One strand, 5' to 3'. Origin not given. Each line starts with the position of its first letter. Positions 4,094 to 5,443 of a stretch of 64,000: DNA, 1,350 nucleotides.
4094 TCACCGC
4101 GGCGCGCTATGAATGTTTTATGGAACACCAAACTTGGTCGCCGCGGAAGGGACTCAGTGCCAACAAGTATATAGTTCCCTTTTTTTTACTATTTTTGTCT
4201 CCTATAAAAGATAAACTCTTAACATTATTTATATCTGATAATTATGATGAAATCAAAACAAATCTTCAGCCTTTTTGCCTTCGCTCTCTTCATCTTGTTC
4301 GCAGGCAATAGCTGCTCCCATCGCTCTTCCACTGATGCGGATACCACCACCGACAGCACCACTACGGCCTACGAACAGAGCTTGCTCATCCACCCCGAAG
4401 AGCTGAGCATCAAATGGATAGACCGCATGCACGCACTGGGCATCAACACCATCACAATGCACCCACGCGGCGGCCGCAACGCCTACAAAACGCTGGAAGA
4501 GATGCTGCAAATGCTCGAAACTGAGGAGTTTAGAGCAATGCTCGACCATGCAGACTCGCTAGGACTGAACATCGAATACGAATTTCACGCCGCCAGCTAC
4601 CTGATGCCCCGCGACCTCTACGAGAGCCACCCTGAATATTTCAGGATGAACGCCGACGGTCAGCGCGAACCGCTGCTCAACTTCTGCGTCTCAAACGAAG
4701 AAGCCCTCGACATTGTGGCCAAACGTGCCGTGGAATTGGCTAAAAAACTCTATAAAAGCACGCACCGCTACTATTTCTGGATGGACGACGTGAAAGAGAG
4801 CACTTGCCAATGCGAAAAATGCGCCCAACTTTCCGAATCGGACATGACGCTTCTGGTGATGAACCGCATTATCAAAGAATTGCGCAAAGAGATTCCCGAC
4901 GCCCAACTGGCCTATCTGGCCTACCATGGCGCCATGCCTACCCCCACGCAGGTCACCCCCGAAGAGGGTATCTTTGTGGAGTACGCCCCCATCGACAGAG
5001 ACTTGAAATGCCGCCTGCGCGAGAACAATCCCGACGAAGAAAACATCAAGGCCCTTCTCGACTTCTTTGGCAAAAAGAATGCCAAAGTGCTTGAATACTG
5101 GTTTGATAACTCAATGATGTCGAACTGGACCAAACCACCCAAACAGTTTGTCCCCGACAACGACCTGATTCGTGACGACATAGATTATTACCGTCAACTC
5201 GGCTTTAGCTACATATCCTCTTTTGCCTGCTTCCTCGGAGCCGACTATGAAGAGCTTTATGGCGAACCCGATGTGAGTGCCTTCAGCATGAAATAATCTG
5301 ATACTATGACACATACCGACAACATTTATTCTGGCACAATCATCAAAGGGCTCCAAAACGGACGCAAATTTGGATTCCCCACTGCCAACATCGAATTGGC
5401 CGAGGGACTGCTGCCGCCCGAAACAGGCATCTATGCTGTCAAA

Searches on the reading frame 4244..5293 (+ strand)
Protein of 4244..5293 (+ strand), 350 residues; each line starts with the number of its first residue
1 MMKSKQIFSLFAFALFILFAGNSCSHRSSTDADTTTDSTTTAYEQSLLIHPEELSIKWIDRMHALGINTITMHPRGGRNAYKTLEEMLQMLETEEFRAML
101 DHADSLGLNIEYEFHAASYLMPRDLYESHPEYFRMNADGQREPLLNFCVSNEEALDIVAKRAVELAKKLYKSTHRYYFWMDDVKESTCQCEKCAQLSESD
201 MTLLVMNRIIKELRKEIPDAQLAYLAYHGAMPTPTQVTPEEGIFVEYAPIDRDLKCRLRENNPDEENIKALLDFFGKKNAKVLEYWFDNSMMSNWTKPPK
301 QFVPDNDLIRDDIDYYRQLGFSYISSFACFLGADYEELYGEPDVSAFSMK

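Call 18: find_homologous_proteins(query=window:4244-5293:+)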
Query window:4244-5293:+ (350 aa): 840 proteins with E <= 0.001 among 2095 candidates; the best 120 are listed.
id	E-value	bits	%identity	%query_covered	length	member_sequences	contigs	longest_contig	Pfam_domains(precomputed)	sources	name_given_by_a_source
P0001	4.5e-231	784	97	100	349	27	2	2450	PF16126.12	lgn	-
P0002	9.5e-204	694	85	99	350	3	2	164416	PF01261.31,PF16126.12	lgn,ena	-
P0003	7.7e-202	688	89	94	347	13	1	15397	PF16126.12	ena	-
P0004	4.7e-165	567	73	97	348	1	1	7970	PF16126.12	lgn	-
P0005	1.0e-164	566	78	87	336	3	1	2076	PF16126.12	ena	-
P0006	1.2e-125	437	63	87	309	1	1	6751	PF16126.12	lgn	-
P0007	1.7e-125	437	61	87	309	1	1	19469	PF16126.12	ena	-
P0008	1.1e-124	434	61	87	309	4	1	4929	PF16126.12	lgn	-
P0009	6.9e-124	431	61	87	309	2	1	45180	PF16126.12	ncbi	-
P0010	1.3e-122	427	61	87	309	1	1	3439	PF16126.12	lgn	-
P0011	3.2e-122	426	61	86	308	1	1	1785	PF16126.12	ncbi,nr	ncbi:MAG: DUF4838 domain-containing protein [Clostridiales bacterium]|nr:DUF4838 domain-containing p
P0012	9.4e-122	424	61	87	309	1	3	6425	PF16126.12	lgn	-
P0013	2.0e-121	423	60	87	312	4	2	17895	PF16126.12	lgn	-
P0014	5.5e-121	422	61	87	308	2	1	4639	PF16126.12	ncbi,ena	-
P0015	1.4e-119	417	60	87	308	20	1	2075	PF16126.12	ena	-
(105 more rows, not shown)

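Call 19: find_encoding_contigs(protein=P0002, flank=6000, max_places=3)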
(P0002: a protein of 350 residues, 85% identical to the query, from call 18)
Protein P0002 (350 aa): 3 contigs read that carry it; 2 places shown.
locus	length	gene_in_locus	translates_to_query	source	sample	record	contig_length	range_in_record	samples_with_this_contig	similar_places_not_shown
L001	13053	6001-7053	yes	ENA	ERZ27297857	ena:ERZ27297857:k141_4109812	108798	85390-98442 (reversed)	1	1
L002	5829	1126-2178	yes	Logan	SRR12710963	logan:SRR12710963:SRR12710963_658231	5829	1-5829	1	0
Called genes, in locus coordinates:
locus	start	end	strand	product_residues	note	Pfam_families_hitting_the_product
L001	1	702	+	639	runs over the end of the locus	PF21710:Spt6_S1 (faint), PF00575:S1 (weak), PF23459:S1_RRP5 (faint), PF00575:S1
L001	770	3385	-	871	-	PF01624:MutS_I, PF05188:MutS_II, PF05192:MutS_III, PF05190:MutS_IV, PF00488:MutS_V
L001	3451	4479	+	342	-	PF01207:Dus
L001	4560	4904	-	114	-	PF00453:Ribosomal_L20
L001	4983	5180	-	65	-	PF01632:Ribosomal_L35p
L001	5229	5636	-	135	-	PF05198:IF3_N, PF00707:IF3_C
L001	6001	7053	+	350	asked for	PF01261:AP_endonuc_2 (faint), PF16126:DUF4838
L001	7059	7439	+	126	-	PF01687:Flavokinase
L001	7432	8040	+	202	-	PF23598:LRR_14, PF00560:LRR_1 (faint), PF12799:LRR_4 (faint), PF13855:LRR_8 (weak)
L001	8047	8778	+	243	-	PF03309:Pan_kinase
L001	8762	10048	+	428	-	PF03349:Toluene_X (faint)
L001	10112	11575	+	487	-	PF13174:TPR_6 (faint), PF13428:TPR_14 (faint), PF13432:TPR_16 (faint), PF13181:TPR_8 (faint), PF13424:TPR_12 (weak), PF14559:TPR_19 (weak), PF00515:TPR_1 (weak), PF07719:TPR_2 (weak), +1 more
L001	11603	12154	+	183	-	-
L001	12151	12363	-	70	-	-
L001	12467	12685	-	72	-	-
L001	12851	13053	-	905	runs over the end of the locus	PF01326:PPDK_N, PF00391:PEP-utilizers, PF02896:PEP-utilizers_C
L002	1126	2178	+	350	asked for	PF01261:AP_endonuc_2 (faint), PF16126:DUF4838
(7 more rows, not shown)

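Call 20: find_encoding_contigs(protein=P0003, flank=6000, max_places=3)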
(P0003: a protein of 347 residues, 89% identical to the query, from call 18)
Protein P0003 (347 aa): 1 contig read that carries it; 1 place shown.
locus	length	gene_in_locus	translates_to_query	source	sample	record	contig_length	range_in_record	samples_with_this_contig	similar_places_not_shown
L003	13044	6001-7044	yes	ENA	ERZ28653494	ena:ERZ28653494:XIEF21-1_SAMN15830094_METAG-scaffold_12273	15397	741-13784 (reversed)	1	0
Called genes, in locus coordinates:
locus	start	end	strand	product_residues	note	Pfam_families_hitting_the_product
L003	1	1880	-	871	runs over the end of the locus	PF01624:MutS_I, PF05188:MutS_II, PF05192:MutS_III, PF05190:MutS_IV, PF00488:MutS_V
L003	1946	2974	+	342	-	PF01207:Dus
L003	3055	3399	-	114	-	PF00453:Ribosomal_L20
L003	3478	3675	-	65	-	PF01632:Ribosomal_L35p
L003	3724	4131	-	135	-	PF05198:IF3_N, PF00707:IF3_C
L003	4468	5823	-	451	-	PF18962:Por_Secre_tail (faint), PF09603:Fib_succ_major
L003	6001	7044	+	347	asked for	PF16126:DUF4838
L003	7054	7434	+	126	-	PF01687:Flavokinase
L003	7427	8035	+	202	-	PF23598:LRR_14, PF12799:LRR_4 (faint), PF00560:LRR_1 (faint), PF13855:LRR_8 (weak)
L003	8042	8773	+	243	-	PF03309:Pan_kinase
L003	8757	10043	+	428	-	PF03349:Toluene_X (faint)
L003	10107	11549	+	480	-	PF13174:TPR_6 (faint), PF13428:TPR_14 (faint), PF13432:TPR_16 (faint), PF13181:TPR_8 (faint), PF13424:TPR_12 (weak), PF14559:TPR_19 (weak), PF00515:TPR_1 (weak), PF07719:TPR_2 (weak), +1 more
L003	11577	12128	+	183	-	-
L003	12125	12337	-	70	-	-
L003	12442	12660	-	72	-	-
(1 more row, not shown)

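Call 21: find_encoding_contigs(protein=P0004, flank=6000, max_places=3)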
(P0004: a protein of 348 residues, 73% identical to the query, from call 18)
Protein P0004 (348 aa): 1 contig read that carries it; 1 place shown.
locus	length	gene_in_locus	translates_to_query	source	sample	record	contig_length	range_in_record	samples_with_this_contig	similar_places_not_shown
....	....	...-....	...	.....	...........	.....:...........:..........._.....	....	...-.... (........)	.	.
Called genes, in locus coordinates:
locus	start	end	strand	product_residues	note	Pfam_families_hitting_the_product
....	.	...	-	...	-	?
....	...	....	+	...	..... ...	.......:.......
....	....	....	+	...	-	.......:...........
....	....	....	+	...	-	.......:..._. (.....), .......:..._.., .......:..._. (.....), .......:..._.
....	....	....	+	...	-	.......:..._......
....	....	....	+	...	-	-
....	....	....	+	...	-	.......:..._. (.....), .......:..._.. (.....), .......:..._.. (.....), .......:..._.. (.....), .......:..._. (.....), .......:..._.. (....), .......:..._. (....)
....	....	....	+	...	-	-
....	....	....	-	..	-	-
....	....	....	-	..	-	-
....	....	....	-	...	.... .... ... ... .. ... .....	?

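Call 55: find_encoding_contigs(protein=P0001, flank=3000, max_places=4)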
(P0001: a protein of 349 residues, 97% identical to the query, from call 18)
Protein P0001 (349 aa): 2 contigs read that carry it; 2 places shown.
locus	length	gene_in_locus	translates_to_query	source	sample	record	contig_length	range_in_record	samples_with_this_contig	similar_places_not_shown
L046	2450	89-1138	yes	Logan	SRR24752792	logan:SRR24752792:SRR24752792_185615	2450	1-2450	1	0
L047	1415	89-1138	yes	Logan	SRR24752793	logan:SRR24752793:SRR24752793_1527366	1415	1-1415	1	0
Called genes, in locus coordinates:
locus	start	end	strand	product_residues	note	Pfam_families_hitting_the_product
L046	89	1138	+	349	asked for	PF16126:DUF4838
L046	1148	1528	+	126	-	PF01687:Flavokinase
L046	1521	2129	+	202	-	PF23598:LRR_14, PF00560:LRR_1 (faint), PF12799:LRR_4 (faint), PF13855:LRR_8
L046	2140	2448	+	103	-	?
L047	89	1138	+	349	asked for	PF16126:DUF4838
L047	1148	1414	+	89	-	?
